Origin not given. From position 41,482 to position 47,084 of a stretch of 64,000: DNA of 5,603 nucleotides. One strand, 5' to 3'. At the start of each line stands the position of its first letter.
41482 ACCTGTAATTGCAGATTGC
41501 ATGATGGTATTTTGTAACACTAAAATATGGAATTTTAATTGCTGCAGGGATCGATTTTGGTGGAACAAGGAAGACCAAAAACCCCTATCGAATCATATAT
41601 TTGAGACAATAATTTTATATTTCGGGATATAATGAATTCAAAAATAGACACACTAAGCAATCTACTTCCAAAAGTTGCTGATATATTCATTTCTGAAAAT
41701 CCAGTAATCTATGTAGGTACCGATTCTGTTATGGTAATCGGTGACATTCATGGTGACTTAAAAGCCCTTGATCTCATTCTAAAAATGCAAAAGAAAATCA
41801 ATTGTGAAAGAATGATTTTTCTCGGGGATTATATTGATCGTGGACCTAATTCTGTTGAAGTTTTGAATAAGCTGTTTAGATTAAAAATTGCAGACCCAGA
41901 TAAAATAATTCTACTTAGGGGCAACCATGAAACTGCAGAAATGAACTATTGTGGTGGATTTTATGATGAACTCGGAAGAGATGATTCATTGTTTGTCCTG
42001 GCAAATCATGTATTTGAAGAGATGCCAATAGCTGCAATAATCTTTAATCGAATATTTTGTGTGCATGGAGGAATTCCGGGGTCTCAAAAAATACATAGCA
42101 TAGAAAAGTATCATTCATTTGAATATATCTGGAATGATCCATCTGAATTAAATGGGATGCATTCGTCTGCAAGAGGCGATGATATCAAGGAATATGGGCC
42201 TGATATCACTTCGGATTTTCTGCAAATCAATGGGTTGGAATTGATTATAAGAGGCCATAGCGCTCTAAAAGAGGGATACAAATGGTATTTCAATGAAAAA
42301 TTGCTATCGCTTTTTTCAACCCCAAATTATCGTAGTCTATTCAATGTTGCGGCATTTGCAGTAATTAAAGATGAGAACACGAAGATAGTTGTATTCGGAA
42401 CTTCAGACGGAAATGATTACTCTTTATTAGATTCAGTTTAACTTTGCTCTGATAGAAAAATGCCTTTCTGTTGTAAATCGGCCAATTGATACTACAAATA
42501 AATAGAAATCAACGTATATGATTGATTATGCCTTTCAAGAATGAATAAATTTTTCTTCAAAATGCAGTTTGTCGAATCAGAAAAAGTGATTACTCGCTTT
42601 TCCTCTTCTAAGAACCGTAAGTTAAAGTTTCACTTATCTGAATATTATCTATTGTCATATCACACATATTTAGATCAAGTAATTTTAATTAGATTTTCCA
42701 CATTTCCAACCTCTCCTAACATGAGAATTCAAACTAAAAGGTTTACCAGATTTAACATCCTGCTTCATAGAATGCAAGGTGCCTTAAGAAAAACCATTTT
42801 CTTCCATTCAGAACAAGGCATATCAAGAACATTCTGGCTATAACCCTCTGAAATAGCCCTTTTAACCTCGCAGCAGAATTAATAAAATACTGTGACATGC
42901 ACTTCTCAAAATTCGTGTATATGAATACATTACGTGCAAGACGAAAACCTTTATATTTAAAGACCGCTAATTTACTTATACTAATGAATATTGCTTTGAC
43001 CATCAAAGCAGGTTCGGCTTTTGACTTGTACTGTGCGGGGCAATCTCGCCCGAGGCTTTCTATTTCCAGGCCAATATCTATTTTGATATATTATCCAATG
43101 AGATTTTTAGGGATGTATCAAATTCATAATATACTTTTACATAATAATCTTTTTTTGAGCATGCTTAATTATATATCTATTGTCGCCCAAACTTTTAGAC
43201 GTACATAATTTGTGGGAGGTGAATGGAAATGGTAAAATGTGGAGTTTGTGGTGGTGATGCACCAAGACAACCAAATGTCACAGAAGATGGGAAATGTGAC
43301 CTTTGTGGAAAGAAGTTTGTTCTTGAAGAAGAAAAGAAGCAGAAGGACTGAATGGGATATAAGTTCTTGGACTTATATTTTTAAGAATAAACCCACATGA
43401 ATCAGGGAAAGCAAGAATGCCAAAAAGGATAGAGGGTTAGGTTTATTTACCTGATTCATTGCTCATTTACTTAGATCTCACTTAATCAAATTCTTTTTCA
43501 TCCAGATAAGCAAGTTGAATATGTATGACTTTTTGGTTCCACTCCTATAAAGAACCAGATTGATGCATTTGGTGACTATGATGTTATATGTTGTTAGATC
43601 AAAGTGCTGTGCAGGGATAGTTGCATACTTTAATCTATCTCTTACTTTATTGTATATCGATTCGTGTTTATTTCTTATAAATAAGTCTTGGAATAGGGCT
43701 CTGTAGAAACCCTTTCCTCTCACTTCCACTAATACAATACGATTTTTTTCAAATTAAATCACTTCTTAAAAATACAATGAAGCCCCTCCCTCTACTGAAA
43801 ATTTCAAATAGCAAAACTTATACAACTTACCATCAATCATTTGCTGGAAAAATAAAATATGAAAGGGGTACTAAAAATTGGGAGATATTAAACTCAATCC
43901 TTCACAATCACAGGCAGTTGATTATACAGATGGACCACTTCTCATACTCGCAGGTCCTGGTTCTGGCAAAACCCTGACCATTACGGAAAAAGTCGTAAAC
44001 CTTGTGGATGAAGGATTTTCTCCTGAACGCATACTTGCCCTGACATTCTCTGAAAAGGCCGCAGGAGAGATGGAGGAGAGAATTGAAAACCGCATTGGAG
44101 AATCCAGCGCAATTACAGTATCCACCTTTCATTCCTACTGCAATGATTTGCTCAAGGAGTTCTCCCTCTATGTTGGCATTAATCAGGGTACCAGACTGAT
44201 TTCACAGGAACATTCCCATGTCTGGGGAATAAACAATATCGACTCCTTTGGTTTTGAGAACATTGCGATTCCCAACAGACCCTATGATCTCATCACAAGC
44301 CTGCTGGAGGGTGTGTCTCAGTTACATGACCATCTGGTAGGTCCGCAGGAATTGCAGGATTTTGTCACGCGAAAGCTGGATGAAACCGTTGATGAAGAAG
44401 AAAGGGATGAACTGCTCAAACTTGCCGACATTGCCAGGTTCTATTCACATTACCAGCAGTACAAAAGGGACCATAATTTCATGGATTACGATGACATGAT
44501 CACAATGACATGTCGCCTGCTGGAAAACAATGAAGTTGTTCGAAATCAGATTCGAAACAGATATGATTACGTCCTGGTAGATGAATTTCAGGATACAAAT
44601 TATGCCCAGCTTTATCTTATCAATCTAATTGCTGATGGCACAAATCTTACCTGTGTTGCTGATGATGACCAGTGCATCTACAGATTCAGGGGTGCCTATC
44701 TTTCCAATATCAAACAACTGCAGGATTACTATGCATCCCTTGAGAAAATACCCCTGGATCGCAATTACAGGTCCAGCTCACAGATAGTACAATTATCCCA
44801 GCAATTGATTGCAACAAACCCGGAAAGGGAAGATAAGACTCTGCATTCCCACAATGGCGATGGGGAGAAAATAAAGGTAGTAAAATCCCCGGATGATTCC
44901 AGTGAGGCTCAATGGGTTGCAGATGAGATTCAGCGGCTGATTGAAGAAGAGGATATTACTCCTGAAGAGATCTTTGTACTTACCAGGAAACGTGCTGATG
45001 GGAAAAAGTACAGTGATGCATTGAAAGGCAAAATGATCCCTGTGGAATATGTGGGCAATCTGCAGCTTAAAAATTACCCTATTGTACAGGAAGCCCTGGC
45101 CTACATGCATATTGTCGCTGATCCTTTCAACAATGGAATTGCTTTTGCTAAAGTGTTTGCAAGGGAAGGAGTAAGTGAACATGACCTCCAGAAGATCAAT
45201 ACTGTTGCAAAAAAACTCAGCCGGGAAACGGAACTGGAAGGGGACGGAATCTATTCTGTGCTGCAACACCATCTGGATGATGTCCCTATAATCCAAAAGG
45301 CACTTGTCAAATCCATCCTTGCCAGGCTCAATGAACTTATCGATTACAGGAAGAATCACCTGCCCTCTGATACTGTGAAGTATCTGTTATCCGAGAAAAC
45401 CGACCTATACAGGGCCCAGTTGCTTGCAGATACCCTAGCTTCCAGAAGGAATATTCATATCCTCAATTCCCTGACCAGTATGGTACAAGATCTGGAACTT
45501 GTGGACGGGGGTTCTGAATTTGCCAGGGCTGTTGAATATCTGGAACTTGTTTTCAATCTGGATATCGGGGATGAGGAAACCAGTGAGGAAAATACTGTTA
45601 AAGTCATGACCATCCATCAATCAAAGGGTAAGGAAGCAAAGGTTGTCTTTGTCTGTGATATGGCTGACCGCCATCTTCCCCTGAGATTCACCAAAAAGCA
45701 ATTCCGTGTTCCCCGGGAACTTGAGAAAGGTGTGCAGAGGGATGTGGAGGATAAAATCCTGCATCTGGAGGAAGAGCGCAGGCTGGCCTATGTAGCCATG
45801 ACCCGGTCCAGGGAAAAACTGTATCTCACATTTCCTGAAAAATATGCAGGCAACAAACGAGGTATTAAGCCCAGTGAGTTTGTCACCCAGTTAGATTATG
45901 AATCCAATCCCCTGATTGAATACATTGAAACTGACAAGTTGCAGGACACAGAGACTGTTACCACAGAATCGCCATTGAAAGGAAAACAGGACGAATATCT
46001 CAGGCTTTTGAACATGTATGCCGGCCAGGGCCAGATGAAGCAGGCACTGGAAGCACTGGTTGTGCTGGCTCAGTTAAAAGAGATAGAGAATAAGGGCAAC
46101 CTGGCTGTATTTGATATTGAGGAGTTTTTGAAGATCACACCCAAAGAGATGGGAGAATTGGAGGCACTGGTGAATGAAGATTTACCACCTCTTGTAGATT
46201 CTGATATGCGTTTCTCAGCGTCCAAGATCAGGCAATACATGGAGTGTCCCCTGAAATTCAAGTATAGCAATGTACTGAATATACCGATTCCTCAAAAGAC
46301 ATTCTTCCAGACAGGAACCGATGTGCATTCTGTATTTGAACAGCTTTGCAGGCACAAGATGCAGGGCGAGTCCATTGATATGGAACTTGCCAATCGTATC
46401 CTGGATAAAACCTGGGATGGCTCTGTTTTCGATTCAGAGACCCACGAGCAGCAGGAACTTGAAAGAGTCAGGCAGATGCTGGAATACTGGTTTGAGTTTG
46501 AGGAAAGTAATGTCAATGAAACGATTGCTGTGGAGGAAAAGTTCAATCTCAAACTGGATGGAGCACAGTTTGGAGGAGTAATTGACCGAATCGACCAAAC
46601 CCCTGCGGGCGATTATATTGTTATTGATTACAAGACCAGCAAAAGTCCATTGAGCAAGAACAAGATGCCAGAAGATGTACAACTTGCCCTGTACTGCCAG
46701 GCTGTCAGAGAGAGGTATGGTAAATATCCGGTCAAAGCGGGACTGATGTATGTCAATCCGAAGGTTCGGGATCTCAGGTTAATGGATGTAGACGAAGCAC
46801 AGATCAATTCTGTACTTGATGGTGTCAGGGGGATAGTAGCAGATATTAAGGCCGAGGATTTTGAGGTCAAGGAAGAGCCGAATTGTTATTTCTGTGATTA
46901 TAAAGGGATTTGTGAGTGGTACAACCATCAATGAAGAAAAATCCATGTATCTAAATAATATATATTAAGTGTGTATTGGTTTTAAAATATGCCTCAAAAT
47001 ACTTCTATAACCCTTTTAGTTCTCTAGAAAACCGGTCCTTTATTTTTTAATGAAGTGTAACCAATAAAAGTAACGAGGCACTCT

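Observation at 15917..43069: ~27-kb genomic island integrated at tRNA-Thr with a decayed integrase and a degenerate attR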

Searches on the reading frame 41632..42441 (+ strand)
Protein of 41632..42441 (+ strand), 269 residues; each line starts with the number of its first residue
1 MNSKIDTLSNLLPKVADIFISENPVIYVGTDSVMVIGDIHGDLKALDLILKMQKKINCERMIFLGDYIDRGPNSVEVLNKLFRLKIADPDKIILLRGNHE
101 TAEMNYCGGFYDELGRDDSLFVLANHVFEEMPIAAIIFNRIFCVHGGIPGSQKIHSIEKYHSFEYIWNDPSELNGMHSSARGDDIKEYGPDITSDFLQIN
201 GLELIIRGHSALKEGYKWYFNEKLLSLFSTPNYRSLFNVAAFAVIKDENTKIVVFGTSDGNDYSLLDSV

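Call 10: search_protein_families(library=pfam, proteins=[window:41632-42441:+], max_evalue=0.01)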
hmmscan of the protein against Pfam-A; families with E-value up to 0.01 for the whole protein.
window:41632-42441:+ (269 aa): 2 families
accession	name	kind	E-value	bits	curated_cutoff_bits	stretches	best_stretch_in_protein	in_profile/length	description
PF00149.33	Metallophos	-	2.2e-29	103.7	21.5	1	33-210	3-188/191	Calcineurin-like phosphoesterase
PF12850.12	Metallophos_2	-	8.7e-05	23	27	1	33-106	3-63/154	Calcineurin-like phosphoesterase superfamily domain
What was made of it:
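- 41632..42441 (+): PPP-family (calcineurin-like) Ser/Thr phosphatase. Pfam Metallophos 2e-29 (call 10).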

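Call 50: search_protein_families(library=padloc, proteins=[window:41632-42441:+], max_evalue=0.001)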
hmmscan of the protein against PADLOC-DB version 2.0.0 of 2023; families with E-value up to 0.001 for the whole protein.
window:41632-42441:+ (269 aa): 0 families

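Call 92: search_protein_families(library=phrogs, proteins=[window:41632-42441:+], max_evalue=0.001)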
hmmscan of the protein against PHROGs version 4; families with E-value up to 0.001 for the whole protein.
window:41632-42441:+ (269 aa): 5 families
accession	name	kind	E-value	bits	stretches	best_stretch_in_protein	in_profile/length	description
phrog_246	-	other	1.2e-23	84.8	1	33-216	178-357/417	NinI-like serine-threonine phosphatase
phrog_8238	-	DNA, RNA and nucleotide metabolism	3.2e-13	49.7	1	31-103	172-244/737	RNA ligase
phrog_20114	-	other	8.2e-09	36.9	1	32-104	4-74/131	phosphoesterase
phrog_1649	-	other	1.6e-07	31.3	1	30-103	35-107/308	metallo-phosphoesterase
phrog_28031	-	unknown function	0.00048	20.3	1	8-106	117-222/406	-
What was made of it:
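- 41632..42441 (+): PHROG NinI-like phosphatase (call 92).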

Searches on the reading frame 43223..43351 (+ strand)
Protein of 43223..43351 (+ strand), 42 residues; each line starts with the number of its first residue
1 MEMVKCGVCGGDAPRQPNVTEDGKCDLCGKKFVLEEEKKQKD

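Call 78: find_encoding_contigs(protein=window:43223-43351:+, flank=8000, max_places=8)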
Protein window:43223-43351:+ (42 aa): 24 contigs read that carry it; 8 places shown.
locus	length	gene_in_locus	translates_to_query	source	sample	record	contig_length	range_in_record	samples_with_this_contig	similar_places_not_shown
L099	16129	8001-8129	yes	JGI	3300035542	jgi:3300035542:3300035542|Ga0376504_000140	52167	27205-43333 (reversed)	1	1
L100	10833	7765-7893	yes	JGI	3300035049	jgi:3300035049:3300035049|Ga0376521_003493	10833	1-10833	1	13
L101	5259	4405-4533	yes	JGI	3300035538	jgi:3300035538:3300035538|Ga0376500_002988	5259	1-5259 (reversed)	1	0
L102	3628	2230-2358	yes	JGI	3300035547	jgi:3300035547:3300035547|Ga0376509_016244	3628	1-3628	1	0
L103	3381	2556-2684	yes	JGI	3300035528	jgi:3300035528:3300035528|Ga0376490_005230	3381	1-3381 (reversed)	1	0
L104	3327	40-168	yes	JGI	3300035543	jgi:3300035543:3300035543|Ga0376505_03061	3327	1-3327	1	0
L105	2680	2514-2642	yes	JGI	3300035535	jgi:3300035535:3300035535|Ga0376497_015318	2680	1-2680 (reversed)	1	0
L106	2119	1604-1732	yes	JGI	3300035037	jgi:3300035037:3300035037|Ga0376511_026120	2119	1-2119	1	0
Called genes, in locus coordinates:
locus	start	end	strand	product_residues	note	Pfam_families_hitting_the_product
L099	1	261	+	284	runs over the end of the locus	PF08878:HamA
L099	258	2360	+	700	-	PF00270:DEAD, PF00271:Helicase_C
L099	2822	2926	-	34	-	-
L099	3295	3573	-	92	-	-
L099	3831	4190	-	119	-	-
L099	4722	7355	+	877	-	PF13676:TIR_2, PF12895:ANAPC3 (faint), PF13371:TPR_9 (faint), PF13428:TPR_14 (faint), PF14559:TPR_19 (faint)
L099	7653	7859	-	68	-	-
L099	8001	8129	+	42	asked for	-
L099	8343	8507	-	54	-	-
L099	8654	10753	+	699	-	PF00580:UvrD-helicase, PF13245:AAA_19, PF13604:AAA_30 (faint), PF13361:UvrD_C, PF13538:UvrD_C_2 (faint)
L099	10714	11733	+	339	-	PF01930:Cas_Cas4 (faint), PF12705:PDDEXK_1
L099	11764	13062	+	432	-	PF10117:McrBC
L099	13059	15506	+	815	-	PF28530:DUF8426, PF12775:AAA_7 (faint), PF00004:AAA (faint), PF07728:AAA_5, PF28529:McrB_lid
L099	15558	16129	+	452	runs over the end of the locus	PF04471:Mrr_cat, PF22722:NA-iREase1 (weak)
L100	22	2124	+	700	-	PF00270:DEAD, PF00271:Helicase_C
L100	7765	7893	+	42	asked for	-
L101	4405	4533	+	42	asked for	-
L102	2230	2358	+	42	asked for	-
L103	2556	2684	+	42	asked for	-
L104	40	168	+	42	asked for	-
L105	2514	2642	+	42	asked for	-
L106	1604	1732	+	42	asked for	-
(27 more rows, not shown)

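Call 80: find_encoding_contigs(protein=window:43223-43351:+, flank=10000, max_places=2)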
Protein window:43223-43351:+ (42 aa): 24 contigs read that carry it; 2 places shown.
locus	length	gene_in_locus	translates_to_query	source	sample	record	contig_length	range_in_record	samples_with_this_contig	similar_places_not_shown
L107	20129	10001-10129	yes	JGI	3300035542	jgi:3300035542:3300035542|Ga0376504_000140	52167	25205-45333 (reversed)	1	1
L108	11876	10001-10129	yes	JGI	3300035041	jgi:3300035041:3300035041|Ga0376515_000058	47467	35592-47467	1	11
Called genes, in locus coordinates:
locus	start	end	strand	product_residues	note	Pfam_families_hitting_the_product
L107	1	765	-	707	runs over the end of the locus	PF12705:PDDEXK_1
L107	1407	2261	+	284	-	PF08878:HamA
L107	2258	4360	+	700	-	PF00270:DEAD, PF00271:Helicase_C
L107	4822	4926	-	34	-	-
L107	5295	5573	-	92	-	-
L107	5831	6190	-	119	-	-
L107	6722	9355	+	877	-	PF13676:TIR_2, PF12895:ANAPC3 (faint), PF13371:TPR_9 (faint), PF13428:TPR_14 (faint), PF14559:TPR_19 (faint)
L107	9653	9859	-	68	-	-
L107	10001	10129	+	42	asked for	-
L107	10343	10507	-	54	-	-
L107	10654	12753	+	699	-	PF00580:UvrD-helicase, PF13245:AAA_19, PF13604:AAA_30 (faint), PF13361:UvrD_C, PF13538:UvrD_C_2 (faint)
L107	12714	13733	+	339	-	PF01930:Cas_Cas4 (faint), PF12705:PDDEXK_1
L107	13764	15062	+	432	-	PF10117:McrBC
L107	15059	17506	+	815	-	PF28530:DUF8426, PF12775:AAA_7 (faint), PF00004:AAA (faint), PF07728:AAA_5, PF28529:McrB_lid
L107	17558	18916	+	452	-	PF04471:Mrr_cat, PF22722:NA-iREase1 (weak)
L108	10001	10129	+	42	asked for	-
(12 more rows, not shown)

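Call 101: search_protein_families(library=pfam, proteins=[window:43223-43351:+], max_evalue=1)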
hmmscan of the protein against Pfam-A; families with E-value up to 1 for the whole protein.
window:43223-43351:+ (42 aa): 13 families
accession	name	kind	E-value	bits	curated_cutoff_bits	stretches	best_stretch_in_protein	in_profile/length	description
PF13913.12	zf-C2HC_2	-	0.018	15.2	27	0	24-32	4-12/25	zinc-finger of a C2HC-type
PF13408.12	Zn_ribbon_recom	-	0.028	15.2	25.3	0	3-11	5-13/58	Recombinase zinc beta ribbon domain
PF17979.7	zf-CRD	-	0.05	14.3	26.3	1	4-32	20-48/158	Cysteine rich domain with multizinc binding regions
PF19335.5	HMBD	-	0.051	14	23.6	1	14-33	5-26/28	Heavy metal binding domain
PF00096.32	zf-C2H2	-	0.066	14.1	25.2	1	24-33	2-11/23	Zinc finger, C2H2 type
PF13465.12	zf-H2C2_2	-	0.086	13.7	40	1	24-33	16-25/26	Zinc-finger double domain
PF05191.20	ADK_lid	-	0.098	13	26.6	1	21-33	20-32/36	Adenylate kinase, active site lid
PF10367.15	zf-Vps39_C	-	0.1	12.6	24.7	1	19-32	6-19/41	Vacuolar sorting protein 39 C-terminal zinc finger domain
PF13717.11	Zn_ribbon_4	-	0.12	12.8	30.3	0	25-38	5-18/36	zinc-ribbon domain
PF13894.12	zf-C2H2_4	-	0.15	13.3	27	0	24-33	2-11/24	C2H2-type zinc finger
PF18930.5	DUF5679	-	0.33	11.6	27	0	23-31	28-36/40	Domain of unknown function (DUF5679)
PF03107.22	C1_2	-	0.44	11.3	26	0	20-31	15-26/48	C1 domain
PF02892.21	zf-BED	-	1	9.9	20.6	0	24-33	18-27/44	BED zinc finger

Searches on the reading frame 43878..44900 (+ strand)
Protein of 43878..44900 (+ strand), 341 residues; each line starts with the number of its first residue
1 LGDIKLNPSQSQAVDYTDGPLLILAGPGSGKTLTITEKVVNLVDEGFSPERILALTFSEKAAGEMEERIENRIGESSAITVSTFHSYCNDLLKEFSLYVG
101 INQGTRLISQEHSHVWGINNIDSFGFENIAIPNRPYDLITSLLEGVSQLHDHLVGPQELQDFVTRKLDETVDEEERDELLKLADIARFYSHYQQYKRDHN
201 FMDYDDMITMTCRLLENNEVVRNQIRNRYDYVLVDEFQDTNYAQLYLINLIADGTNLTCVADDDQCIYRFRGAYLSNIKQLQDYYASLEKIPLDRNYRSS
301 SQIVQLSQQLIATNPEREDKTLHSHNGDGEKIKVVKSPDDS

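Call 74: find_related_loci(query=window:43878-44900:+, collection=metagenome_contigs, flank=10000)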
Query window:43878-44900:+ (341 aa) in metagenome_contigs; peptide patterns used: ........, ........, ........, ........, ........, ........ (x = any residue, [..] = any of these).
600 stretches matched a pattern (row limit reached: there are more); 595 encode a relative of the query (tblastn E <= 1e-3); the best 80 are kept; 80 distinct loci.
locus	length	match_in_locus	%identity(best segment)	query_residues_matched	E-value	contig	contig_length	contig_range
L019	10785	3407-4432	73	1-340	3e-170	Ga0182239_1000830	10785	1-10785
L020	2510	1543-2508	69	5-324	6e-164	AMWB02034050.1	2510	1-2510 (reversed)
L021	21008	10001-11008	69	6-340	1e-162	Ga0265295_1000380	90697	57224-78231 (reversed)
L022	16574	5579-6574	46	6-340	5e-94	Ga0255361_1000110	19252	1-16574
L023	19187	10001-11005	46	4-341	9e-93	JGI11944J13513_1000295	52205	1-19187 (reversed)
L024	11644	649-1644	45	6-340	4e-91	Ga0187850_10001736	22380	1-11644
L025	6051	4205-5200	45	6-340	6e-91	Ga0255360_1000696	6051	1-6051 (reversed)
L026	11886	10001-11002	45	4-340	9e-91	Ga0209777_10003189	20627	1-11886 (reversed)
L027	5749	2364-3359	44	6-340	2e-89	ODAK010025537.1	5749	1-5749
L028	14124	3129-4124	44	6-340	1e-88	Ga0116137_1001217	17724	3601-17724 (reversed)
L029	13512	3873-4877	45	4-341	1e-88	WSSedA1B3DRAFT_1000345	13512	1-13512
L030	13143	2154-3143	42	6-334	6e-88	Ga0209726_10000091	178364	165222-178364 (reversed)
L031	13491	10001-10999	43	1-334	2e-84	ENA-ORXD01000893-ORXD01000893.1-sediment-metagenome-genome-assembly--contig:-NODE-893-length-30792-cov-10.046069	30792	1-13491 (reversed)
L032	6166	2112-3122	39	6-341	2e-83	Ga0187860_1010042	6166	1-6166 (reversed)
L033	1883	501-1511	39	6-341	3e-86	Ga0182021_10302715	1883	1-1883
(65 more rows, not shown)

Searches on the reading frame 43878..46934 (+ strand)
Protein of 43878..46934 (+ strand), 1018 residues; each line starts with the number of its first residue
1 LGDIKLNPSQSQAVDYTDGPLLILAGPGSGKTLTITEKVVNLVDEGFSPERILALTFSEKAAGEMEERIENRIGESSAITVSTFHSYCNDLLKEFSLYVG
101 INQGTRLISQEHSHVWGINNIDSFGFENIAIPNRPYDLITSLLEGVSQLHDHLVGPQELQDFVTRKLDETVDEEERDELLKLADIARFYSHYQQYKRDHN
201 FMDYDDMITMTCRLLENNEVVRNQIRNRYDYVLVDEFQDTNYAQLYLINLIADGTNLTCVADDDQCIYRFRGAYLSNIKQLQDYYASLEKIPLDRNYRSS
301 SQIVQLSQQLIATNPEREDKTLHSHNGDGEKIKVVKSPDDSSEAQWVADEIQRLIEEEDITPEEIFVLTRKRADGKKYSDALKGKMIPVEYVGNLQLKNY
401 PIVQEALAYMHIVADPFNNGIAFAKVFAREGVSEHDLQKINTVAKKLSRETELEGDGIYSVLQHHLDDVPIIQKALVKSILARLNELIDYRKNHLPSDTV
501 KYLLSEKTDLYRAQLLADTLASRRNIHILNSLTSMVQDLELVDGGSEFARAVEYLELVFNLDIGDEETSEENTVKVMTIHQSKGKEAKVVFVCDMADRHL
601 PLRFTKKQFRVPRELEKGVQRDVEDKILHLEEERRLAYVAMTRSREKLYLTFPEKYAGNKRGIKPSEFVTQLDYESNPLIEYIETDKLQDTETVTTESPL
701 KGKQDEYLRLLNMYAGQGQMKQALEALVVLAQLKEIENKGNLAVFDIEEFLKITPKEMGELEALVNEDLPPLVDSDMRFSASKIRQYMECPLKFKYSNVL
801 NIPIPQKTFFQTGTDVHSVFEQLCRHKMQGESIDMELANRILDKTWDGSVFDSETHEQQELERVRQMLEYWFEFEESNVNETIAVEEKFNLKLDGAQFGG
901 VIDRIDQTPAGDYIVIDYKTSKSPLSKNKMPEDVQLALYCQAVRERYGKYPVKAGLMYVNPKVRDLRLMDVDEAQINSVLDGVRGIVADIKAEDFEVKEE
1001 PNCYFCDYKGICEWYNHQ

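Call 10: search_protein_families(library=pfam, proteins=[window:43878-46934:+], max_evalue=0.01)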
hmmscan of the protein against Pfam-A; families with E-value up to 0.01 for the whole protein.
window:43878-46934:+ (1018 aa): 10 families
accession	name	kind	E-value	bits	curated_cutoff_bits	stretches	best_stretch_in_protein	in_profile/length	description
PF00580.27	UvrD-helicase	-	2.9e-72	244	23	1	6-284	1-269/271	UvrD/REP helicase N-terminal domain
PF13361.12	UvrD_C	-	1.7e-41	143.3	25.6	1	291-652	1-347/350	UvrD-like helicase C-terminal domain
PF12705.13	PDDEXK_1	-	8.5e-40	137.7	22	1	778-1013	1-247/247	PD-(D/E)XK nuclease superfamily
PF13245.12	AAA_19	-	6e-21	75.5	25.1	1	10-271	1-134/134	AAA domain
PF13538.12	UvrD_C_2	-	6.7e-10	39.1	27.4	2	629-651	30-52/52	UvrD-like helicase C-terminal domain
PF13604.12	AAA_30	-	5e-06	26.8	27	0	5-88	1-77/191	AAA domain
PF10926.14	DUF2800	-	9.3e-06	25.5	21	1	779-1013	4-233/368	Protein of unknown function (DUF2800)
PF13087.12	AAA_12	-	0.00017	21.7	27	0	567-650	132-190/195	AAA domain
PF13086.12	AAA_11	-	0.00021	21.6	27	1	6-236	2-221/257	AAA domain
PF01443.25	Viral_helicase1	-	0.00034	20.9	21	0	630-650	206-226/228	Viral superfamily 1 RNA helicase core domain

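Call 50: search_protein_families(library=padloc, proteins=[window:43878-46934:+], max_evalue=0.001)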
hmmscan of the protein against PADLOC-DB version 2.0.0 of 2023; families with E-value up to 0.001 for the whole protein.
window:43878-46934:+ (1018 aa): 59 families (the best 25 are shown)
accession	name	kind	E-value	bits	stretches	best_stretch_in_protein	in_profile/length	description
PDLC00114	GajB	-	7e-95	316.9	1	5-672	7-629/635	UrvD helicase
PDLC03802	RTasHel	-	1.8e-82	276.2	2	3-422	3-368/675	DRT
PDLC00132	GajB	-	7.9e-76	254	1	4-672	2-623/625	UrvD helicase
PDLC00117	GajB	-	1.4e-66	223.3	3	163-391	153-379/604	UrvD helicase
PDLC00103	GajB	-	3.2e-57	192.8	1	2-660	13-584/612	UrvD helicase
PDLC00127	GajB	-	1.1e-49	167.5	1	5-379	8-354/594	UrvD helicase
PDLC00107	GajB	-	9.4e-49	164.5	2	12-375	22-358/587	UrvD helicase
PDLC00123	GajB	-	3.6e-43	146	3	157-385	111-328/540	UrvD helicase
PDLC00134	GajB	-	1.5e-42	144.2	2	189-383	174-367/431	UrvD helicase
PDLC00119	GajB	-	2.6e-42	143.5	2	16-328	13-314/565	UrvD helicase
PDLC00110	GajB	-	1.6e-40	137.4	2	11-359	51-410/725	UrvD helicase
PDLC00130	GajB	-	2.6e-40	136.3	1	4-318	2-297/589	UrvD helicase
PDLC00104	GajB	-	6.1e-40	135.5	1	11-654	8-565/574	UrvD helicase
PDLC00144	GajB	-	3.3e-38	129.6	2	197-396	129-331/559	UrvD helicase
PDLC00122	GajB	-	1.6e-37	127.6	2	207-400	141-323/502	UrvD helicase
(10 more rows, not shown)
